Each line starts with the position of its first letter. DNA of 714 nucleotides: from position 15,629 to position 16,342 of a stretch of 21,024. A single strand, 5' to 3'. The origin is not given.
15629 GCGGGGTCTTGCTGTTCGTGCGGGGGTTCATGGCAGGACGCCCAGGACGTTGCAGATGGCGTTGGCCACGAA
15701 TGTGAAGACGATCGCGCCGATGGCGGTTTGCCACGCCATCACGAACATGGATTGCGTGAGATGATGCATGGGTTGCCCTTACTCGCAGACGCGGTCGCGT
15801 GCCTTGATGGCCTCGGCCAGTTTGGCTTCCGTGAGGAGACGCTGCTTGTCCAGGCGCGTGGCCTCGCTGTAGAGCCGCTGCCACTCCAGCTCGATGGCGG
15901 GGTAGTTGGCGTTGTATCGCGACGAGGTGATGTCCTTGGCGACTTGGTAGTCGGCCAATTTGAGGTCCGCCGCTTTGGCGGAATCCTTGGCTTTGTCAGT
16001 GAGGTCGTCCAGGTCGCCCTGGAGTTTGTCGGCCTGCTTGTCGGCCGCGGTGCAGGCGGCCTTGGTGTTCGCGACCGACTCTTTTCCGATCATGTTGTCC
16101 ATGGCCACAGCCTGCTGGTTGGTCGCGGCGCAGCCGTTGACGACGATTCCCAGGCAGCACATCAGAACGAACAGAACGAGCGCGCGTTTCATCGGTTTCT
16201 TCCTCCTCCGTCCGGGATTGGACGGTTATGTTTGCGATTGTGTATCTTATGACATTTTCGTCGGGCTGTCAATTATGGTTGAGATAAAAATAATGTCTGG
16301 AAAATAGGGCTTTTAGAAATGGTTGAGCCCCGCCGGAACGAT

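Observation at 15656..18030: Array of four co-oriented small lipoprotein genes, three paralogous, with a conserved hairpin abutting the ribosome-binding site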

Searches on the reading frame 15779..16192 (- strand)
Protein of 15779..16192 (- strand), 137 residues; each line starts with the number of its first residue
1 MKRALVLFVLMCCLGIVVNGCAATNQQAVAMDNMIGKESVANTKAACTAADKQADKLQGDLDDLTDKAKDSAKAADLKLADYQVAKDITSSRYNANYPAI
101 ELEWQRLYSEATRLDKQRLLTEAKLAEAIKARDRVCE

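Call 6: search_protein_families(library=pfam, max_evalue=1, proteins=[window:15779-16192:-])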
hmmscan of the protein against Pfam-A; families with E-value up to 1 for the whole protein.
window:15779-16192:- (137 aa): 1 family
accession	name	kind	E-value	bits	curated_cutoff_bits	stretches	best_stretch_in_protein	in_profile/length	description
PF14851.11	FAM176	-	0.042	14.1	31.5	1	4-102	22-117/152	FAM176 family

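Call 9: find_homologous_proteins(query=A1, max_evalue=0.001)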
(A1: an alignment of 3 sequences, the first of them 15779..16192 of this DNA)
Query A1 (3 sequences) (137 aa, profile of the alignment): 3 proteins with E <= 0.001 among 1750 candidates.
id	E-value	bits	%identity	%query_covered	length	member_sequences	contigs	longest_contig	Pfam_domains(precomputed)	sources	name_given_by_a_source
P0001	1.1e-56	209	100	100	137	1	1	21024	-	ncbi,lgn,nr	ncbi:hypothetical protein HY933_04685 [Candidatus Falkowbacteria bacterium]|nr:hypothetical protein 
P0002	1.5e-54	202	28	90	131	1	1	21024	-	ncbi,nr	ncbi:hypothetical protein HY933_04695 [Candidatus Falkowbacteria bacterium]|nr:hypothetical protein 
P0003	3.8e-13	68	-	-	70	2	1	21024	-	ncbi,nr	ncbi:hypothetical protein HY933_04690 [Candidatus Falkowbacteria bacterium]|nr:hypothetical protein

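Call 13: find_encoding_contigs(protein=P0001, flank=10000, max_places=6)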
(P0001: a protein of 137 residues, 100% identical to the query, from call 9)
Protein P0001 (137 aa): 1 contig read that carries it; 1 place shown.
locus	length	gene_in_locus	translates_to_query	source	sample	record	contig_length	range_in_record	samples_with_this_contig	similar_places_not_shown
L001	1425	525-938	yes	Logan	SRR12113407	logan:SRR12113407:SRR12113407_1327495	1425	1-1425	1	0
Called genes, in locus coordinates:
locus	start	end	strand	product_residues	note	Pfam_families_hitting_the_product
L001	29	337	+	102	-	-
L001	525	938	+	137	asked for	-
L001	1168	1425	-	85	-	?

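Call 15: search_protein_families(library=ncbifam, max_evalue=1, proteins=[window:15779-16192:-])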
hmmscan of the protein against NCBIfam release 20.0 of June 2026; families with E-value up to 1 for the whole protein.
window:15779-16192:- (137 aa): 3 families
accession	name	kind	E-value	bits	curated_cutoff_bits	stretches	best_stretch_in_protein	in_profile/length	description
NF009344.0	PRK12705.1-1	equivalog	0.0031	16.2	831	1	5-119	6-123/572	hypothetical protein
TIGR00107.1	deoD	equivalog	0.021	14.3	232.25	1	17-119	84-194/232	purine-nucleoside phosphorylase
TIGR04211.1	SH3_and_anchor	equivalog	0.3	10.7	65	1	31-128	59-158/198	TIGR04211 family SH3 domain-containing protein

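Call 20: search_protein_representatives(alignment_id=A1)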
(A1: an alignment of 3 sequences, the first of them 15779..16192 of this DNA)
Query: 3 sequences, 136 profile positions. Proteins with E-value up to 0.001 (for the whole library): 4; up to 1e-10: 4; up to 1e-30: 2. The best 4 are listed.
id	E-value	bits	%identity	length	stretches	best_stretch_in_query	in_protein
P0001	3.6e-57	208.6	-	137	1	1-132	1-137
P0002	4.8e-55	201.7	-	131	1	10-136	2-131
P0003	1.2e-13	67.6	-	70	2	33-76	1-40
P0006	7.8e-11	58.5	-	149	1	4-131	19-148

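Call 22: find_encoding_contigs(protein=P0006, flank=10000, max_places=10)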
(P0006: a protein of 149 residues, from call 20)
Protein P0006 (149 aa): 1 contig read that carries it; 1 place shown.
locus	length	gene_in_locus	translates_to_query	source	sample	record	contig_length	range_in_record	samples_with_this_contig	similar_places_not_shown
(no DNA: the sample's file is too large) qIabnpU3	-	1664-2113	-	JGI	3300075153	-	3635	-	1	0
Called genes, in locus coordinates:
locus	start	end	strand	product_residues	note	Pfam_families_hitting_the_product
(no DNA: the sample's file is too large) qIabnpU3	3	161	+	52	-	?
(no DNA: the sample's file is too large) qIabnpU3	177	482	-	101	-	-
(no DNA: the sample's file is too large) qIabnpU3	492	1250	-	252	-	PF13386:DsbD_2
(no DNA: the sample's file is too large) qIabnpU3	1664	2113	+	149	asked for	-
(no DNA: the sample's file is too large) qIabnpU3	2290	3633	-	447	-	?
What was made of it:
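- The single outside homolog, P0006, sits next to a divergently transcribed DsbD_2/CcdA-type membrane protein, PF13386 (call 22).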

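Call 24: find_homologous_proteins(query=A3, max_evalue=0.01)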
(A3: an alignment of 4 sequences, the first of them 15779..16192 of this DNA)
Query A3 (4 sequences) (137 aa, profile of the alignment): 4 proteins with E <= 0.01 among 5160 candidates.
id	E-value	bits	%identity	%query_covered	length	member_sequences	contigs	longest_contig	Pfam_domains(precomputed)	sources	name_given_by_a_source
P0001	5.4e-50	187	100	100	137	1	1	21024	-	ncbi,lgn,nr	ncbi:hypothetical protein HY933_04685 [Candidatus Falkowbacteria bacterium]|nr:hypothetical protein 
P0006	6.0e-50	187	32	91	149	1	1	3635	-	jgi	jgi:peptidoglycan hydrolase CwlO-like protein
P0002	2.3e-49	185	28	90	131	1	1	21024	-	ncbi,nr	ncbi:hypothetical protein HY933_04695 [Candidatus Falkowbacteria bacterium]|nr:hypothetical protein 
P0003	4.4e-10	58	-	-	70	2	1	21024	-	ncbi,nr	ncbi:hypothetical protein HY933_04690 [Candidatus Falkowbacteria bacterium]|nr:hypothetical protein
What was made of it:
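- Tried and rejected: Two word-indexed searches of 5.8 billion proteins and one full HMMER scan of 1.84 billion representatives yielded only P0006 (calls 9, 20, 24).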

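Call 26: find_related_loci(query=P0006, collection=metagenome_contigs, flank=6000)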
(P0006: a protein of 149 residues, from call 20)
Query P0006 (149 aa) in metagenome_contigs; peptide patterns used: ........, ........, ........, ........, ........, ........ (x = any residue, [..] = any of these).
110 stretches matched a pattern, but none encodes a relative of the query by tblastn (E <= 1e-3).
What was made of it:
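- Tried and rejected: DNA for the P0006 locus could not be fetched (calls 22, 26), so its leader could not be checked for the stem-loop.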

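Call 33: predict_structure(alignment_id=A3)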
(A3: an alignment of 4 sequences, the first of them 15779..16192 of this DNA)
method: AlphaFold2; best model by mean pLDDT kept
length: 137 residues; sequences in the alignment: 4
mean_pLDDT: 78.7   pTM: 0.61
mean pLDDT of the five models: 78.7, 78.3, 76.5, 76.1, 75.0
residues with pLDDT >= 90: 75; 70-90: 15; 50-70: 20; < 50: 27
segments of 3 or more residues with pLDDT < 50: 1-3, 11-34
pLDDT, mean of each block of 10 residues (from residue 1): 49 45 43 54 89 98 98 96 77 75 96 98 98 90
secondary structure, 60 per line:
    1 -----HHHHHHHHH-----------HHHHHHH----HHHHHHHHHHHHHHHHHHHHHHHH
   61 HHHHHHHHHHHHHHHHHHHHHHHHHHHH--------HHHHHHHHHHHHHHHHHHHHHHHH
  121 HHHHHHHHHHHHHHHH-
elements in order: H6-14 H26-32 H37-88 H97-136
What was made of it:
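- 15779..16192 (-): Paralog A (137 aa, HY933_04685). Layout: signal peptide, VVNG|C, a 26-residue conserved tether, Cys47, helix 37-88, loop 89-96, helix 97-136, Cys136. AlphaFold model with pLDDT 78.7 overall and above 90 over the helices (call 33).
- On Rz-like i-spanin: The two helices plus a loop are met (call 33).
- Checked: The body is a helical hairpin rather than a plain coiled coil (call 33).
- The AlphaFold model of A has helices 37-88 and 97-136 with pLDDT above 90 (call 33).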

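Call 37: fold_search(model_id=the predicted structure, library=pdb)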
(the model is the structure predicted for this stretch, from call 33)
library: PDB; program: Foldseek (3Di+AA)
matches with E <= 10: 624; with E <= 0.001: 0
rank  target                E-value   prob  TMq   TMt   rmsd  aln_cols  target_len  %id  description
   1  5c21_B                2.0e-01  1.00  0.70  0.38   6.6       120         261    9  Crystal structure of native HlyD from E. coli (released 2016-02-17)
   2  2uxx_A                2.9e-01  0.99  0.65  0.14   7.3       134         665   15  Human LSD1 Histone Demethylase-CoREST in complex with an FAD- tranylcypromine adduct (released 2007-08-21)
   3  9dbp_A                3.1e-01  0.99  0.64  0.14   5.7       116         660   17  Crystal structure of the LSD1/CoREST histone demethylase in complex with the cofactor FAD and the inhibitor GSK690 (released 2025-09-17)
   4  6w4k_A                3.5e-01  0.99  0.64  0.15   5.5       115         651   18  Crystal structure of Lysine Specific Demethylase 1 (LSD1) with CC-90011 (released 2020-10-21)
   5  3hhm_B                3.5e-01  0.98  0.63  0.37   9.9       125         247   10  Crystal structure of p110alpha H1047R mutant in complex with niSH2 of p85alpha and the drug wortmannin (released 2009-09-29)
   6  8snb_8U               3.5e-01  0.82  0.42  0.47   5.4       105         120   13  atomic model of sea urchin sperm doublet microtubule (48-nm periodicity) (released 2023-06-28)
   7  3g67_B                3.5e-01  0.47  0.33  0.22  13.0       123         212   11  Crystal Structure of a Soluble Chemoreceptor from Thermotoga maritima (released 2009-07-28)
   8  9lwq_B                3.7e-01  0.63  0.37  0.22  10.4       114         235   10  Cryo-EM structure of PI3Kalpha in complex with compound UCL-TRO-1938 (released 2025-10-01)
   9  8sbc_B                3.7e-01  0.54  0.37  0.20  11.2       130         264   14  Co-structure of Phosphatidylinositol 4,5-bisphosphate 3-kinase catalytic subunit alpha isoform and brain penetrant inh (released 2023-07-19)
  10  9cpc_3G               3.9e-01  0.98  0.66  0.66   8.1       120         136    9  Atomic model of porcine brain ventricles cilia doublet microtubule (48-nm periodicity) (released 2024-10-23)
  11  6pyu_B                3.9e-01  0.77  0.45  0.40   9.5       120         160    8  Human PI3Kdelta in complex with Compound 4-2 ((3S)-1'-(cyclopropanecarbonyl)-5-(quinoxalin-6-yl)spiro[indole-3,2'-pyrr (released 2019-08-28)
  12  2x0l_A                4.2e-01  0.98  0.63  0.14   6.0       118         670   17  Crystal structure of a neuro-specific splicing variant of human histone lysine demethylase LSD1. (released 2010-03-02)
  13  2uxn_A                4.2e-01  0.97  0.65  0.15   7.3       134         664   15  Structural Basis of Histone Demethylation by LSD1 Revealed by Suicide Inactivation (released 2007-05-29)
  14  8tdu_D                4.4e-01  0.57  0.37  0.22  10.3       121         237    9  STX-478, a Mutant-Selective, Allosteric Inhibitor bound to PI3Kalpha (released 2023-09-06)
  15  4ovv_B                4.7e-01  0.44  0.33  0.20  10.3       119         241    8  Crystal Structure of PI3Kalpha in complex with diC4-PIP2 (released 2014-09-03)
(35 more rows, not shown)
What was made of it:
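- Closest known: Alpha-hairpin domains of periplasmic adaptor proteins. Same: These are the best structural matches to the predicted hairpin (Foldseek TM 0.65-0.70 normalised to the query, call 37).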

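Call 62: search_protein_families(library=phrogs, max_evalue=0.1, proteins=[window:15779-16192:-])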
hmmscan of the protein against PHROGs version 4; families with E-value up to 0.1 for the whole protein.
window:15779-16192:- (137 aa): 6 families
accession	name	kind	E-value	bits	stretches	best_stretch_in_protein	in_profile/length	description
phrog_4704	-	tail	0.0034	17.1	1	25-92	432-495/625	tail length tape measure protein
phrog_10569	-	unknown function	0.004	18.3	1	22-108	31-122/155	-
phrog_36807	-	unknown function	0.0057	17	1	4-90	6-84/283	-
phrog_22235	-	unknown function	0.018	15.9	1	5-58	3-49/71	-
phrog_15478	-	tail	0.054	13.2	1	34-90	3-59/456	tail length tape measure protein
phrog_2316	-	unknown function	0.07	13.9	1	1-57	1-54/191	-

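Call 63: search_solved_structures(query=A3, max_evalue=10)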
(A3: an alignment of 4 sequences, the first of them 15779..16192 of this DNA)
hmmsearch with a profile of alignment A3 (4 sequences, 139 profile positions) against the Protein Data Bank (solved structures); distinct sequences matched with E-value up to 10: 10.
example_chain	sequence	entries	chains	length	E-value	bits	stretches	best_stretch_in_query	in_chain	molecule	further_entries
6njp_G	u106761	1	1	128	0.11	15.9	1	43-119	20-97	EscO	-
6ftj_1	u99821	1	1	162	0.19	15.2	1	46-115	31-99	Dolichyl-diphosphooligosaccharide--protein glycosyltransferase subunit 1,RPN1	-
9s4q_25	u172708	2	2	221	0.79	13.2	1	75-132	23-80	Kinetochore protein SPC25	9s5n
7o92_A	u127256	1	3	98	0.8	13.2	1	51-125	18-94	hypothetical protein UY81_C0065G0003 residues 18-54 from Candidatus Giovannonibacteria bac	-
6s7o_E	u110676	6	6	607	2.8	11.4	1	46-115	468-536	Dolichyl-diphosphooligosaccharide--protein glycosyltransferase subunit 1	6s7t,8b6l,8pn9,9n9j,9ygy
5tvb_A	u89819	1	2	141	4.5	10.7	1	37-112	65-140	Nucleoprotein TPR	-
5to6_A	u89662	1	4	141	5.3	10.5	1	37-111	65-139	Nucleoprotein TPR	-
5to7_A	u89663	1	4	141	5.4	10.5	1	37-111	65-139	Nucleoprotein TPR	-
5to5_A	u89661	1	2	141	6.8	10.1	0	37-111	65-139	Nucleoprotein TPR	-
1fio_A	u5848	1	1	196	7.9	9.9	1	51-135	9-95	SSO1 PROTEIN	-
